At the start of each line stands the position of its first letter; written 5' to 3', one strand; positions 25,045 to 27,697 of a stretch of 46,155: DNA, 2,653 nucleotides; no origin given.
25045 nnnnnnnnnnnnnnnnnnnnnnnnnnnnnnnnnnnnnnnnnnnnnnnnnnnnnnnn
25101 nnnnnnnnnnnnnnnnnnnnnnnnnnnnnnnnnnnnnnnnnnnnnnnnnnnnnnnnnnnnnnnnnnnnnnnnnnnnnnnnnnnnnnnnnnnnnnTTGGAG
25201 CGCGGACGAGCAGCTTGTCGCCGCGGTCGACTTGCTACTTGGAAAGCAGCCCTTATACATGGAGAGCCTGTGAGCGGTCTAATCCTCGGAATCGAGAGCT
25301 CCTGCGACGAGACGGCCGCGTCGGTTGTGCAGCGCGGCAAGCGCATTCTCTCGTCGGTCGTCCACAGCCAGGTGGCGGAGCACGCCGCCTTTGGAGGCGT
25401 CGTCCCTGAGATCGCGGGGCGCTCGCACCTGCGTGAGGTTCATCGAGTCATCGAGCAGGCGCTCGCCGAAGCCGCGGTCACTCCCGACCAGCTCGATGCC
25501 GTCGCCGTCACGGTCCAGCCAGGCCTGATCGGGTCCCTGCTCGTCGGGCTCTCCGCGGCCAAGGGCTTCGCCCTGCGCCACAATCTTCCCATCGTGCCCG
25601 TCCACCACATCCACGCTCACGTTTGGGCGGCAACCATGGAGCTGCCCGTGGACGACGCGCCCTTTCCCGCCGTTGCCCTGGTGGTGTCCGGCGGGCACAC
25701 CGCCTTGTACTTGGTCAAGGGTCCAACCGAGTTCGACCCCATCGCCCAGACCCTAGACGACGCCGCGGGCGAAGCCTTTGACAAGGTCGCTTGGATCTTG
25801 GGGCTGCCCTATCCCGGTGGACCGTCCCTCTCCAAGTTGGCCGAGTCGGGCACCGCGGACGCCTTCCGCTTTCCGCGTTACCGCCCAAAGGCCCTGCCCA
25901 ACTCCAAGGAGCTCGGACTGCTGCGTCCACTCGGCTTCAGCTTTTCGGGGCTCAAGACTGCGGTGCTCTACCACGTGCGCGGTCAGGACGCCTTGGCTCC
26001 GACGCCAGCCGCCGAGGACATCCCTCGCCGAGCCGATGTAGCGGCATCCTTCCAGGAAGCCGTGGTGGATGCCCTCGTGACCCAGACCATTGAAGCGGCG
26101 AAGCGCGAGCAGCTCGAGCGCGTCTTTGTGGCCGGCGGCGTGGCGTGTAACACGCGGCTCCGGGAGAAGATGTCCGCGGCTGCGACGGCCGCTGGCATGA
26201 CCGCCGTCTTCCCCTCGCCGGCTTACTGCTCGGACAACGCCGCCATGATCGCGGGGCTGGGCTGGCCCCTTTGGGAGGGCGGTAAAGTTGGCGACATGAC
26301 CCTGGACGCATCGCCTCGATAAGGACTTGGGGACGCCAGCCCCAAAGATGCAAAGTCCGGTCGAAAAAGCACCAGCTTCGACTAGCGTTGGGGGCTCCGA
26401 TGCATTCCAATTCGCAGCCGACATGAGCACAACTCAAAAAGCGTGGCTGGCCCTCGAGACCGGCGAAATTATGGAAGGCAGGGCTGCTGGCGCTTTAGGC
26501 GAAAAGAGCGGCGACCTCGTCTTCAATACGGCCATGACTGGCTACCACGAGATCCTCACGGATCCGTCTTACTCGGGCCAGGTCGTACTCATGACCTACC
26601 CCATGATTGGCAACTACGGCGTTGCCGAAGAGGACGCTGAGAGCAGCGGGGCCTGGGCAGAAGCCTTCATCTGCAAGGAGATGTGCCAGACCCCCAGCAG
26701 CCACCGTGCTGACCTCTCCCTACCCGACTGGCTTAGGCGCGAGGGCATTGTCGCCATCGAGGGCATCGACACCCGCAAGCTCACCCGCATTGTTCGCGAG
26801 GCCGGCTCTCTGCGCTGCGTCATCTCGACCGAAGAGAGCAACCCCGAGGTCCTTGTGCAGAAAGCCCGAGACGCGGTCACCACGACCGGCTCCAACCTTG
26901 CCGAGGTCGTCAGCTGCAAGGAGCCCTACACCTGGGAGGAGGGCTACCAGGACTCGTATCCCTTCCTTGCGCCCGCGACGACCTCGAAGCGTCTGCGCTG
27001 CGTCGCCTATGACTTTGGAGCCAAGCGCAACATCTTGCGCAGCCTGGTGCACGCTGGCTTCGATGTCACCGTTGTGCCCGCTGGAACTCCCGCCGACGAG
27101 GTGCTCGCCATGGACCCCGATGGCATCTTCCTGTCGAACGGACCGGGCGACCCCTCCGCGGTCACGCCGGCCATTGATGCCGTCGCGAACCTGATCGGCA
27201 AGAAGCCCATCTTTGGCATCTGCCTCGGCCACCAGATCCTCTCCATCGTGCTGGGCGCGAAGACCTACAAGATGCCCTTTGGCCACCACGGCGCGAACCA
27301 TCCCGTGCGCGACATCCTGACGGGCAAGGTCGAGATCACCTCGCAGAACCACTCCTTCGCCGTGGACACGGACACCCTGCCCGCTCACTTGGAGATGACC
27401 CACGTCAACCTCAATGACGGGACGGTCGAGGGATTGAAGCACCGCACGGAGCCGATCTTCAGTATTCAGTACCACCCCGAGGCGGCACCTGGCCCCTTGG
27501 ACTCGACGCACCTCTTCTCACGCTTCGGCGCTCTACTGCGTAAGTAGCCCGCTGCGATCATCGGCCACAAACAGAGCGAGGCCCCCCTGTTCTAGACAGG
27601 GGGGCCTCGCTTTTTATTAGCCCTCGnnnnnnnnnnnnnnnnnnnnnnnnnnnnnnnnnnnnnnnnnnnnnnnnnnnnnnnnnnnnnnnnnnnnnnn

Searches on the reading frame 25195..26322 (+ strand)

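Call 56: search_protein_families(library=pfam, proteins=[window:25195-26322:+], max_evalue=0.00001)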
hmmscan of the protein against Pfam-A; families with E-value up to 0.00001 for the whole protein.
window:25195-26322:+ (375 aa): 2 families
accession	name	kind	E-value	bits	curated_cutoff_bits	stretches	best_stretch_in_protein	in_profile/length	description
PF00814.31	TsaD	-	1.2e-89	300.9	24.8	1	51-353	2-263/264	tRNA N6-adenosine threonylcarbamoyltransferase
PF22521.2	HypF_C_2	-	3.2e-08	34.1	27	1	278-348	165-235/241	Carbamoyltransferase, Kae1-like Domain, second subdomain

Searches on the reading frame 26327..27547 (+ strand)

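Call 56: search_protein_families(library=pfam, proteins=[window:26327-27547:+], max_evalue=0.00001)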
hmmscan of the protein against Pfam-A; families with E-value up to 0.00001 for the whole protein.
window:26327-27547:+ (406 aa): 3 families
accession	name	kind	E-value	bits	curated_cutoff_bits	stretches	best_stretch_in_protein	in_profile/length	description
PF00117.34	GATase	-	8.9e-55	185.7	22.8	1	227-400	2-187/190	Glutamine amidotransferase class-I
PF00988.28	CPSase_sm_chain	-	1.1e-48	164.6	27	1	41-166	1-126/126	Carbamoyl-phosphate synthase small chain, CPSase domain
PF07722.19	Peptidase_C26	-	1.2e-08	35.4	20.5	0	292-385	105-219/219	Peptidase C26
